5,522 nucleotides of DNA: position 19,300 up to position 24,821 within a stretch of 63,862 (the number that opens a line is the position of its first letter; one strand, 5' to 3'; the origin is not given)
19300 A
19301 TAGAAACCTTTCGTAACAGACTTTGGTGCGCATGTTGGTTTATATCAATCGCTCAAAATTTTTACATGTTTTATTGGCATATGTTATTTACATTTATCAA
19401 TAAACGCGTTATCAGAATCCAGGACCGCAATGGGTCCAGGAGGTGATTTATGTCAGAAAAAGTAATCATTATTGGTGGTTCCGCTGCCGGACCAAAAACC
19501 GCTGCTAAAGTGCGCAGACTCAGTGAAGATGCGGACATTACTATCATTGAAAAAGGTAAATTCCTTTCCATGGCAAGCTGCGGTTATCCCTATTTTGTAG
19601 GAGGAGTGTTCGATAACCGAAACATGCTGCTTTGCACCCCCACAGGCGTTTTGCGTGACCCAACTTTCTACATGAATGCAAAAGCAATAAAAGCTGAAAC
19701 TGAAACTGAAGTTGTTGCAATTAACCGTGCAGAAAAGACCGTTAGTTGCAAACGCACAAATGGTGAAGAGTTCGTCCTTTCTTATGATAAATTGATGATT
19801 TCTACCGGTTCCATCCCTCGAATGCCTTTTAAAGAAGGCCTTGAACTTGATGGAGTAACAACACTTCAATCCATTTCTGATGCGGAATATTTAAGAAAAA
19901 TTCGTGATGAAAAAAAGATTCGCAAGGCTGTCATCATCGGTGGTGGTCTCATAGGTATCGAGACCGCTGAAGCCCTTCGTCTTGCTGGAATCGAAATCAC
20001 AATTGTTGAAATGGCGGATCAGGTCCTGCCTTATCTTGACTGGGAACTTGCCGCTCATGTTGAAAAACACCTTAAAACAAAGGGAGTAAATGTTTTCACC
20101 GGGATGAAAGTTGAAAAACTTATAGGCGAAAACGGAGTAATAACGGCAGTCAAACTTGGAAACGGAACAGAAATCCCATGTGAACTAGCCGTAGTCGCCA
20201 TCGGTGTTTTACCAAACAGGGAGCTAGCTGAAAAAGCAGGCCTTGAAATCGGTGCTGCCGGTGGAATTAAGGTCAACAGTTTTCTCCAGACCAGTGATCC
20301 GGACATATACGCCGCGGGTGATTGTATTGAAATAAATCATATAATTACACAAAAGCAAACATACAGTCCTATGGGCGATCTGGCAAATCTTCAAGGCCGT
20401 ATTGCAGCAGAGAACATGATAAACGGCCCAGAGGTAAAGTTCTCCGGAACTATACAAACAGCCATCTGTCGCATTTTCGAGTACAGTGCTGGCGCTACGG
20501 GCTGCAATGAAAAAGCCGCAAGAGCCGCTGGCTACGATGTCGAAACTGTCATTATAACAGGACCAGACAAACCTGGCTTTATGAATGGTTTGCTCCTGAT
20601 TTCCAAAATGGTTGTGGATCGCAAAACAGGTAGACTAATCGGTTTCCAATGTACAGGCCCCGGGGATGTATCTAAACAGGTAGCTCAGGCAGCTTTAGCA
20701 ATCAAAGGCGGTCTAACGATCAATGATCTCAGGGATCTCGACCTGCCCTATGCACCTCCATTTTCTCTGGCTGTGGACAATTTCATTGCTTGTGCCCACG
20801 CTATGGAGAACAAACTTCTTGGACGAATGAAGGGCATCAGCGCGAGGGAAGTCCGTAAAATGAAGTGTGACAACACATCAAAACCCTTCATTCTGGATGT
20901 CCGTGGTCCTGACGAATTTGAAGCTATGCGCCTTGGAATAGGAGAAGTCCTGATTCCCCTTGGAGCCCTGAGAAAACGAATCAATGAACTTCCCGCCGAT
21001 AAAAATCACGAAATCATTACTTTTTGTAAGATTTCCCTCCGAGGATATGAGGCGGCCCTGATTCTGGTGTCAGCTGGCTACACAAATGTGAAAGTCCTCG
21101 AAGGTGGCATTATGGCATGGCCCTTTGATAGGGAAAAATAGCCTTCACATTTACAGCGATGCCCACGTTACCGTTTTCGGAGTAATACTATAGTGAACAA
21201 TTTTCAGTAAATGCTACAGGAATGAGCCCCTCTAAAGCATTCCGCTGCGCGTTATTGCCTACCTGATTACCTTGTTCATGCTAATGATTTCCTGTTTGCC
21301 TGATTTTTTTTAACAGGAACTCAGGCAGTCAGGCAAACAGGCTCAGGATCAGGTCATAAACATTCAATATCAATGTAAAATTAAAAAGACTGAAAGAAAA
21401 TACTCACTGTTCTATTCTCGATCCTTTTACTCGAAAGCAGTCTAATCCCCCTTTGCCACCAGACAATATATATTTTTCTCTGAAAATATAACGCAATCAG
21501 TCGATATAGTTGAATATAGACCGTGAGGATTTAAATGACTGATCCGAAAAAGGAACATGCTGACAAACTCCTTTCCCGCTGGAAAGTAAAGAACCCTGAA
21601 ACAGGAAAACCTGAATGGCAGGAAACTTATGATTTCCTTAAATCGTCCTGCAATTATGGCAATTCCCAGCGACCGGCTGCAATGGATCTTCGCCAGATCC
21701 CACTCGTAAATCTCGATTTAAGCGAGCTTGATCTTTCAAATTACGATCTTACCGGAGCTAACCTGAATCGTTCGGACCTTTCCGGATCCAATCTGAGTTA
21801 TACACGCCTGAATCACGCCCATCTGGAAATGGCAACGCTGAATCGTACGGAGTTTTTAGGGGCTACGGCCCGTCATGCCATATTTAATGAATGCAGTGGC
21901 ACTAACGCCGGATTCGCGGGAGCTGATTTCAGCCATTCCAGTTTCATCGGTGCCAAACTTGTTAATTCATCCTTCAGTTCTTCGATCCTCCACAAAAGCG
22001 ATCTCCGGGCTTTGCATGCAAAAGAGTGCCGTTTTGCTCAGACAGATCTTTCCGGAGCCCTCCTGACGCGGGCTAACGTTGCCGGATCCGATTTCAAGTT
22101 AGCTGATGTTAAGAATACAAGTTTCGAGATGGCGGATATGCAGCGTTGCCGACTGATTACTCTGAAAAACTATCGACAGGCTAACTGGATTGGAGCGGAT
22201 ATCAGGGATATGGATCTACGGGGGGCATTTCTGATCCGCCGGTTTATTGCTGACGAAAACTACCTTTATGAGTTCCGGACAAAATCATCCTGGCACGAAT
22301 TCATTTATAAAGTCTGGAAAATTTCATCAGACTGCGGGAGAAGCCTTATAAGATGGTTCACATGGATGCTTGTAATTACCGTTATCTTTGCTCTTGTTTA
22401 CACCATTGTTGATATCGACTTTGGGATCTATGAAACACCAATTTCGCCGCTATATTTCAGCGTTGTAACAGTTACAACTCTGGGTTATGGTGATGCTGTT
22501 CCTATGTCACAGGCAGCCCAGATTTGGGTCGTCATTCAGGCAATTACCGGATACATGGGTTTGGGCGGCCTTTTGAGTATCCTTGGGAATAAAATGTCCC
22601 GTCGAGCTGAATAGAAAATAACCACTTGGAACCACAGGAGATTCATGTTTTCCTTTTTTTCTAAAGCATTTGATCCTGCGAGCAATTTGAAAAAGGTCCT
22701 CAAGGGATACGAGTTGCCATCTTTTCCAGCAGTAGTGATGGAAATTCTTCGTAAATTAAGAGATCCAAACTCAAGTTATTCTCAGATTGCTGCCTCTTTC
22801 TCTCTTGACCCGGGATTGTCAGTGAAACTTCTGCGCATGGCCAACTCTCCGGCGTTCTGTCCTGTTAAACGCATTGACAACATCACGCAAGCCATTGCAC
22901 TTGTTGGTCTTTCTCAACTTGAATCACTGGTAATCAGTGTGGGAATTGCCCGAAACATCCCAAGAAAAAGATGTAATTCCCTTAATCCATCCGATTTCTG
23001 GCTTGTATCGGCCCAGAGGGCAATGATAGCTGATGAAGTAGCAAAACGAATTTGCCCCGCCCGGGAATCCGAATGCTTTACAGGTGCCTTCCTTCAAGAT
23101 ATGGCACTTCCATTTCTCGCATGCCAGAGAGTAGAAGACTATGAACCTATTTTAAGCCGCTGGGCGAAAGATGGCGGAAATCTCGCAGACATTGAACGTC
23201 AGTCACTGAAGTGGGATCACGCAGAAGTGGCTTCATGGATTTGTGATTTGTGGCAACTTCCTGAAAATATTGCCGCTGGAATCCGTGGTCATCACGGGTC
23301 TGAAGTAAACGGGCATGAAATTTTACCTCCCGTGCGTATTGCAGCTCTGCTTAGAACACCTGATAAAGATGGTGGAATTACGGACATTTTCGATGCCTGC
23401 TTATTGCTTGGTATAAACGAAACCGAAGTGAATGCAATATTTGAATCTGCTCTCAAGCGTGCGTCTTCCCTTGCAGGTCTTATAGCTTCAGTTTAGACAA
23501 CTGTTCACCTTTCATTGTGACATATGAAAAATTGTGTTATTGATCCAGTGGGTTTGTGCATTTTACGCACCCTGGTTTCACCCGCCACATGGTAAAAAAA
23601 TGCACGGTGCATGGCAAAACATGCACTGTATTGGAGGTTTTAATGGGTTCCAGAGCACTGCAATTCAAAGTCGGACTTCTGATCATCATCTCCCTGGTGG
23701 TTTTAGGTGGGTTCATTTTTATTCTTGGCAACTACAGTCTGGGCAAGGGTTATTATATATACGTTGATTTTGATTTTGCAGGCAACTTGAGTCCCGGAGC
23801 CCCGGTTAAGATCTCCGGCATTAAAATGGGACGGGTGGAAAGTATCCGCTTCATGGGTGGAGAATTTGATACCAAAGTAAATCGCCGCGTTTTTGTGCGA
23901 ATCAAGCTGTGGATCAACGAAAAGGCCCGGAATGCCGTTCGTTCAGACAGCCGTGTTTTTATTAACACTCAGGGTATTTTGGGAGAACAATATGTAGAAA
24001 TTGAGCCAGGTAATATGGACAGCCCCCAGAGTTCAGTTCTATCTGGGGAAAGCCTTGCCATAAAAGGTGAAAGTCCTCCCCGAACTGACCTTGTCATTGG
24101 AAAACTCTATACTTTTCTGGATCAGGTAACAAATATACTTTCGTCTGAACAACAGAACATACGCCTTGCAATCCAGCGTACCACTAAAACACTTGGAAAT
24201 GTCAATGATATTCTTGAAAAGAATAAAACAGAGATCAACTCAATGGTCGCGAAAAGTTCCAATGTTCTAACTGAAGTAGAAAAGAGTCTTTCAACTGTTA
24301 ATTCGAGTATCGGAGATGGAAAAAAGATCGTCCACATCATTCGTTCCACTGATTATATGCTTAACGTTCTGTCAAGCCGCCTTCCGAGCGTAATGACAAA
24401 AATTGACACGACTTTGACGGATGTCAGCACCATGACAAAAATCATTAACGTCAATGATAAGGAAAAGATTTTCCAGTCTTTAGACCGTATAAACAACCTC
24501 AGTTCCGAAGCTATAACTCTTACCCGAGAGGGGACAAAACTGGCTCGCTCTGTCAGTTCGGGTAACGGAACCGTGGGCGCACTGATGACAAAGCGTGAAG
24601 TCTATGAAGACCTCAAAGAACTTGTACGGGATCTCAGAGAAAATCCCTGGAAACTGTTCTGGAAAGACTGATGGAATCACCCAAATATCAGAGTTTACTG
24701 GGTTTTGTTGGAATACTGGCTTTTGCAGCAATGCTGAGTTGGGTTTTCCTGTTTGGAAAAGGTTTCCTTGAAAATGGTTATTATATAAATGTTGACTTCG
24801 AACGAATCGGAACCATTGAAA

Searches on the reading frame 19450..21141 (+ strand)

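Call 34: search_protein_families(library=pfam, proteins=[window:19450-21141:+])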
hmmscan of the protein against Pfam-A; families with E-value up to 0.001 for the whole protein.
window:19450-21141:+ (563 aa): 8 families
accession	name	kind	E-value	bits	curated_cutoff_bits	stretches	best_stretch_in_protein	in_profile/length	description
PF07992.20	Pyr_redox_2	-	1.5e-62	212.1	26.1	1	4-296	2-278/291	Pyridine nucleotide-disulphide oxidoreductase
PF00070.33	Pyr_redox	-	1.6e-17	64.3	22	1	159-236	1-79/82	Pyridine nucleotide-disulphide oxidoreductase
PF02852.28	Pyr_redox_dim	-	1.3e-13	51.5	25.3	1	340-441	4-105/110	Pyridine nucleotide-disulphide oxidoreductase, dimerisation domain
PF00581.25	Rhodanese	-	1.1e-11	45.5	22.2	1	465-557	2-99/102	Rhodanese-like domain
PF03486.20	HI0933_like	-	5.5e-07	29.7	50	0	204-302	115-191/244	HI0933-like protein Rossmann domain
PF13738.12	Pyr_redox_3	-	1.9e-06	27.8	30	0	161-193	1-34/305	Pyridine nucleotide-disulphide oxidoreductase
PF13450.12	NAD_binding_8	-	4e-06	27.5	21.9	0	162-192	1-31/68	NAD(P)-binding Rossmann-like domain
PF01266.30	DAO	-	6.5e-05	23.1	27.9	0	160-190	2-32/353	FAD dependent oxidoreductase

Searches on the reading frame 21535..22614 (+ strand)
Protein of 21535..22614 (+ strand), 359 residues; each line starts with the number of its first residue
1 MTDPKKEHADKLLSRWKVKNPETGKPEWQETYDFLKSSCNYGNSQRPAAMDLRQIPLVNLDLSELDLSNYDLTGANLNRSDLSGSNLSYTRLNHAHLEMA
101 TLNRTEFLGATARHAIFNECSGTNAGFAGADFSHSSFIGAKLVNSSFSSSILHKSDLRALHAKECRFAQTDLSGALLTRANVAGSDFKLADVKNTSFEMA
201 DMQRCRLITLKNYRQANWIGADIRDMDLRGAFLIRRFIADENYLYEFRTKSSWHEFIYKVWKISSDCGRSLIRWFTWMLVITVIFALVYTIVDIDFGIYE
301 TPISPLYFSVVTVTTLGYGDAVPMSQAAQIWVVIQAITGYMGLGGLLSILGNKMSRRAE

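Call 14: search_protein_families(library=pfam, proteins=[window:21535-22614:+])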
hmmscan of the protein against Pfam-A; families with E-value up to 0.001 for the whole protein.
window:21535-22614:+ (359 aa): 5 families
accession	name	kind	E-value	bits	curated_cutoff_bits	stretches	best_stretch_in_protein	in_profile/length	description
PF13599.13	Pentapeptide_4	-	1.7e-24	86.1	38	4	130-201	1-72/78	Pentapeptide repeat region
PF00805.28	Pentapeptide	-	9.7e-23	79.8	20.2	3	61-97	2-38/40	Pentapeptide repeats (8 copies)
PF07885.22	Ion_trans_2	-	3.3e-10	40.1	22.5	1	278-355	2-78/79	Ion channel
PF13576.12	Pentapeptide_3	-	1.8e-08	34.9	27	0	93-135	2-47/48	Pentapeptide repeats (9 copies)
PF23894.2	LD_SV2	-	0.00091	20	29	0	93-147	38-92/92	SV2A/B/C luminal domain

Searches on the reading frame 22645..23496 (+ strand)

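Call 44: search_protein_families(library=pfam, proteins=[window:22645-23496:+], max_evalue=0.00001)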
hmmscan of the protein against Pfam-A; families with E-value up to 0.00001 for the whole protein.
window:22645-23496:+ (283 aa): 1 family
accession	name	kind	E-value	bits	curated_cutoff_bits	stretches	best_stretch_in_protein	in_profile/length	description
PF08668.18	HDOD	-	7.8e-47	159.7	22.9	1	24-217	1-194/196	HDOD domain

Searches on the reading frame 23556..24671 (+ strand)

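Call 45: search_protein_families(library=pfam, proteins=[window:23556-24671:+], max_evalue=0.00001)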
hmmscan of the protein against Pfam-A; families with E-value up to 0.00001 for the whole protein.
window:23556-24671:+ (371 aa): 1 family
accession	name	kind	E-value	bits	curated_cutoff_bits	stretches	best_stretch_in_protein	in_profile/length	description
PF02470.25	MlaD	-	2.2e-19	69.9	25.1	1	64-152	1-81/81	MlaD protein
